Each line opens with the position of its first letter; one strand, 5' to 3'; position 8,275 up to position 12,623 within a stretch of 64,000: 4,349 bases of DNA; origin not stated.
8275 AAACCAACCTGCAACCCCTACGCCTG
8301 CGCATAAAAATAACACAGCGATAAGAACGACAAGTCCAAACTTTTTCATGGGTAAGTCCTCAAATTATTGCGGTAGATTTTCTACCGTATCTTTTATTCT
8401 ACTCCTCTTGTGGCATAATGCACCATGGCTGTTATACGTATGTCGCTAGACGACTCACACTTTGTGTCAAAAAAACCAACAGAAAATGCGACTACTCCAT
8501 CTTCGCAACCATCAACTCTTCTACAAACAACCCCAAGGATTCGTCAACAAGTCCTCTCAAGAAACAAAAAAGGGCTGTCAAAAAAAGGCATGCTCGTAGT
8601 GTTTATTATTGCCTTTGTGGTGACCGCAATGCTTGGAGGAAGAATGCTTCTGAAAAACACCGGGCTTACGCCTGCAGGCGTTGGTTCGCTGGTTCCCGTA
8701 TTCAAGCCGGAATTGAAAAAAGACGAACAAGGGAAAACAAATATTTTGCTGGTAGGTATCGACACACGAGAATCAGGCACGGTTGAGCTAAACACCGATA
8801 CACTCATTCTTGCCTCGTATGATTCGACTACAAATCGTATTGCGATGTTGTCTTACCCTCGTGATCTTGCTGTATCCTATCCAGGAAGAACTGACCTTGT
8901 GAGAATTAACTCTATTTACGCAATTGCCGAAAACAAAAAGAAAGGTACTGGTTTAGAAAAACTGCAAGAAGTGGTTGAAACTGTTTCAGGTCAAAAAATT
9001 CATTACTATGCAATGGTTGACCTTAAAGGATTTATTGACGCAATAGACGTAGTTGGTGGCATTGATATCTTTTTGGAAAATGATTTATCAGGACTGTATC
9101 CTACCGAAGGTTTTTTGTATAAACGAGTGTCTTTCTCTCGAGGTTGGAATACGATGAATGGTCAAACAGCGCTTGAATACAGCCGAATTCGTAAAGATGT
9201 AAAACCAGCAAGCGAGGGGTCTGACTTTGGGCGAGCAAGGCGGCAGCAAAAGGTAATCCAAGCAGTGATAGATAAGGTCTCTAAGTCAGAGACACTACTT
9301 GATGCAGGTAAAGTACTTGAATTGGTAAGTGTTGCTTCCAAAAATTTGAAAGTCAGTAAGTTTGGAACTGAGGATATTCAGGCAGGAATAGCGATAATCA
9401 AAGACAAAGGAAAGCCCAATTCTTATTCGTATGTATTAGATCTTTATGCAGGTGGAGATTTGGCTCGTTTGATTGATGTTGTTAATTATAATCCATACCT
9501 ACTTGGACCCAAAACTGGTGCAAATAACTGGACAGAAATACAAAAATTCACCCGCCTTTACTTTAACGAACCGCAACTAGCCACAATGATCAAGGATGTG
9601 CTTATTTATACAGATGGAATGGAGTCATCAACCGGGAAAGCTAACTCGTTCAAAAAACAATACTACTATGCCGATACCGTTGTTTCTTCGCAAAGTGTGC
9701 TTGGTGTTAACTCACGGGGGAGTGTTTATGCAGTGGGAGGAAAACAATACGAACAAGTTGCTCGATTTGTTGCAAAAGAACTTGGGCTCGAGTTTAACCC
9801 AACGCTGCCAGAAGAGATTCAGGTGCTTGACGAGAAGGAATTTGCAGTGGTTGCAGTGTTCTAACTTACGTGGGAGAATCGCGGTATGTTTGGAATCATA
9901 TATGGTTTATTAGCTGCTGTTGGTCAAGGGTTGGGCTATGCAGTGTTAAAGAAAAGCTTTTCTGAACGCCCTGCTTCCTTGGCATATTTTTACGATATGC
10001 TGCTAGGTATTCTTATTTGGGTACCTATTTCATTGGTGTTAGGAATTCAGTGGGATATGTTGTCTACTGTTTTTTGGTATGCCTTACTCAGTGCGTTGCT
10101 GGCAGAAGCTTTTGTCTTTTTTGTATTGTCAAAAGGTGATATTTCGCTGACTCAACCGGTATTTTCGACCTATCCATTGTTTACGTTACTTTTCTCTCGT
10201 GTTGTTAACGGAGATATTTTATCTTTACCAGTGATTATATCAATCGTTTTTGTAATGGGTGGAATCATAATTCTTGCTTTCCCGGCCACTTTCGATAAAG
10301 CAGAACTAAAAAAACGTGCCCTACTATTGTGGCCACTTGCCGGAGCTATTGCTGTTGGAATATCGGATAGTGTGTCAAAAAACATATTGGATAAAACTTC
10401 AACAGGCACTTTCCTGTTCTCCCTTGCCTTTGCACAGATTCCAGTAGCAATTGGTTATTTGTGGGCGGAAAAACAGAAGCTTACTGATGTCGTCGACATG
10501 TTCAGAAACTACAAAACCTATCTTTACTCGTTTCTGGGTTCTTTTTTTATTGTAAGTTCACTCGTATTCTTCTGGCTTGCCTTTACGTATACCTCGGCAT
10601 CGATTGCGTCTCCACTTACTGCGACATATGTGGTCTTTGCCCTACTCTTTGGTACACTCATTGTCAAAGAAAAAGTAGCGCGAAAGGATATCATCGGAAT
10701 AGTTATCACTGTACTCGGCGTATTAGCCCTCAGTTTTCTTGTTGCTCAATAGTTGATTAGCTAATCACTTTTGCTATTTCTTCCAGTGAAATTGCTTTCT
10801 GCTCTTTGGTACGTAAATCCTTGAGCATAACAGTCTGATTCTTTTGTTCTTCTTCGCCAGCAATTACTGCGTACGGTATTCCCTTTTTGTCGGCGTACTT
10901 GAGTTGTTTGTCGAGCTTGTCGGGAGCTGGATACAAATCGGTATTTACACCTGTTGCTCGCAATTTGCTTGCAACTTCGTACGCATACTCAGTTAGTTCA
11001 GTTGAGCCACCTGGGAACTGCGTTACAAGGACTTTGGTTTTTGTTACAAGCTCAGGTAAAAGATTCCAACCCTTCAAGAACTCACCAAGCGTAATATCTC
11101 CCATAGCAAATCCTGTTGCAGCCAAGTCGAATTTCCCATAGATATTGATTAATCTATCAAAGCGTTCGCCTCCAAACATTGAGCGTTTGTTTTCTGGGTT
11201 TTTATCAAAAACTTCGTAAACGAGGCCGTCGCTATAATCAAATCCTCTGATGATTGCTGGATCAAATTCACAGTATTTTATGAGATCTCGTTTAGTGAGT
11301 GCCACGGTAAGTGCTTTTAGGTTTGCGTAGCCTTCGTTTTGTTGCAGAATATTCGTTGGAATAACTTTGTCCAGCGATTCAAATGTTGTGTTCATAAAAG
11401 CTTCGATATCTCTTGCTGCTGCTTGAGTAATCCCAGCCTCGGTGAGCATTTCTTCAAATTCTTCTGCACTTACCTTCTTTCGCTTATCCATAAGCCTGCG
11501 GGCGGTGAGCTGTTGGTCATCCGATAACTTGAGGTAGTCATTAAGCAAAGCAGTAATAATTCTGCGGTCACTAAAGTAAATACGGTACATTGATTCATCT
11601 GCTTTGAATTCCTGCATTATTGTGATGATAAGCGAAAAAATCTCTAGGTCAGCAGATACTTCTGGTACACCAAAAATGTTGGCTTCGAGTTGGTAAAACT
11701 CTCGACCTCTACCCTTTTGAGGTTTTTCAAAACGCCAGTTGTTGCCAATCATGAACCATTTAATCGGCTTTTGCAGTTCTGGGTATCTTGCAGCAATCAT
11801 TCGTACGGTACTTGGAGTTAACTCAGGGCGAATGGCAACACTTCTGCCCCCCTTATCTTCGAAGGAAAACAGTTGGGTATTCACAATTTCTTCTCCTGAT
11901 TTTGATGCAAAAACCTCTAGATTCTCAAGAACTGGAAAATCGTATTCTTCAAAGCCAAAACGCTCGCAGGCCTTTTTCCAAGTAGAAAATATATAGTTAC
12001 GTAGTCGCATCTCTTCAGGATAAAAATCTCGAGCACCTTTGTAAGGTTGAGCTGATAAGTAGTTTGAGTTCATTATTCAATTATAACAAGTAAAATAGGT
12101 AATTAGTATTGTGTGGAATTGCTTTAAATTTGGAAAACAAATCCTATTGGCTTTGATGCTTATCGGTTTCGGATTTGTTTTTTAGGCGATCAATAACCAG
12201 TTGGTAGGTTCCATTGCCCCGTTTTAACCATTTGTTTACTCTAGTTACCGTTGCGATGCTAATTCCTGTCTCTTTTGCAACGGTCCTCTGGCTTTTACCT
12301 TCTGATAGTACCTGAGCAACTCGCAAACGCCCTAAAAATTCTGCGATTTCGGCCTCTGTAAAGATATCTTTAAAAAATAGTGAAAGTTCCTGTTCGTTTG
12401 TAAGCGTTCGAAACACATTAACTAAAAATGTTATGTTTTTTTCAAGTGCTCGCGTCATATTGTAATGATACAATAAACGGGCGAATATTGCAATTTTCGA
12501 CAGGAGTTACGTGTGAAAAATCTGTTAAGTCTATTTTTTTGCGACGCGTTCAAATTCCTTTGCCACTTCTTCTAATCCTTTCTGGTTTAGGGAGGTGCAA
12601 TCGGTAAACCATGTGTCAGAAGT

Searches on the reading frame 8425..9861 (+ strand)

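Call 45: search_protein_families(library=pfam, proteins=[window:8425-9861:+], max_evalue=0.001)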
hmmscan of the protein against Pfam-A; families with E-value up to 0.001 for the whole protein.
window:8425-9861:+ (479 aa): 1 family
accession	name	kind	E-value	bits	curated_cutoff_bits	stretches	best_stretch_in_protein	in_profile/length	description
PF03816.19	LytR_cpsA_psr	-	1e-31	110.6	24.6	1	123-286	1-149/150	LytR_cpsA_psr family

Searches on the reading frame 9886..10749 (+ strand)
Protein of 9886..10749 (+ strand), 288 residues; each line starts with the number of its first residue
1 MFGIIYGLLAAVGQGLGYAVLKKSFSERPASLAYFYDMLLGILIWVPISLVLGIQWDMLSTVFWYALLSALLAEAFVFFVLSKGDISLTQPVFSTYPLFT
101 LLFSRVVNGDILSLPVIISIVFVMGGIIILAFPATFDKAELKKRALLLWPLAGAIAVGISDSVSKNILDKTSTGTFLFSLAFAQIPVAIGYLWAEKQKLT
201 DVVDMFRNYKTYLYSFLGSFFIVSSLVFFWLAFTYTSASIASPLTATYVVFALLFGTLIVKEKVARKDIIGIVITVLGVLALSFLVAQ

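Call 45: search_protein_families(library=pfam, proteins=[window:9886-10749:+], max_evalue=0.001)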
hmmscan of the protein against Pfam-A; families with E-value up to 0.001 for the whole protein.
window:9886-10749:+ (288 aa): 4 families
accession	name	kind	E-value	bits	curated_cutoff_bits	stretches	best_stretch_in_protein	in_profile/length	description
PF00892.27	EamA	-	1.7e-24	87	28.2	2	147-283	4-134/135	EamA-like transporter family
PF03151.22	TPT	-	3e-09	37.1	30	1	53-131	59-136/291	Triose-phosphate Transporter family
PF10639.15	TMEM234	-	2.5e-05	24.8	30.1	0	52-130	33-112/113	Putative transmembrane family 234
PF16913.11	PUNUT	-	5.4e-05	23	30.6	0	191-279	54-141/321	Purine nucleobase transmembrane transport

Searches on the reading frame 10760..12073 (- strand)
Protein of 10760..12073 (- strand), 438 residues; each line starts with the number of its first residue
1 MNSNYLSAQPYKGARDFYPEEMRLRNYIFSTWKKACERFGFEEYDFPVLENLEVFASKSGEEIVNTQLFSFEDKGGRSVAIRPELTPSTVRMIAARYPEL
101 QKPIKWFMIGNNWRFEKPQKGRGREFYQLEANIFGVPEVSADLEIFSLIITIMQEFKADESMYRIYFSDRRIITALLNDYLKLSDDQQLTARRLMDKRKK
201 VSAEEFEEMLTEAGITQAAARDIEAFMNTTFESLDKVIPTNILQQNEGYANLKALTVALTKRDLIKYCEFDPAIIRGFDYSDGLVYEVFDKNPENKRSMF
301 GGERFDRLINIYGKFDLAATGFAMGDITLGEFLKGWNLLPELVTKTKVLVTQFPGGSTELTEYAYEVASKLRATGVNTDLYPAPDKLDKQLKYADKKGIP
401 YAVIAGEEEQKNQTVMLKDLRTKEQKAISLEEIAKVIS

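Call 45: search_protein_families(library=pfam, proteins=[window:10760-12073:-], max_evalue=0.001)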
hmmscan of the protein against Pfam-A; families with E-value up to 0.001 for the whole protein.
window:10760-12073:- (438 aa): 3 families
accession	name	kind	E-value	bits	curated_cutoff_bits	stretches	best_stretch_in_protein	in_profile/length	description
PF13393.11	tRNA-synt_His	-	1.9e-40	139.5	25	1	13-324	1-303/308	Histidyl-tRNA synthetase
PF03129.25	HGTP_anticodon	-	5.3e-21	75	21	1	356-437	10-91/94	Anticodon binding domain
PF00587.30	tRNA-synt_2b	-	8.1e-08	33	29.3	1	69-160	1-98/179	tRNA synthetase class II core domain (G, H, P, S and T)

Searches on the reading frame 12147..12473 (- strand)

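Call 46: search_protein_families(library=pfam, proteins=[window:12147-12473:-], max_evalue=0.001)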
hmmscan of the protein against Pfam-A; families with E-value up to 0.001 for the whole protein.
window:12147-12473:- (109 aa): 2 families
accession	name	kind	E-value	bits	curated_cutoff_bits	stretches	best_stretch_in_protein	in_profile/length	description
PF01371.25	Trp_repressor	-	8.3e-21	74.3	27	1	13-97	2-87/88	Trp repressor protein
PF13384.12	HTH_23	-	0.00015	21.9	24.6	0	49-82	7-40/50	Homeodomain-like domain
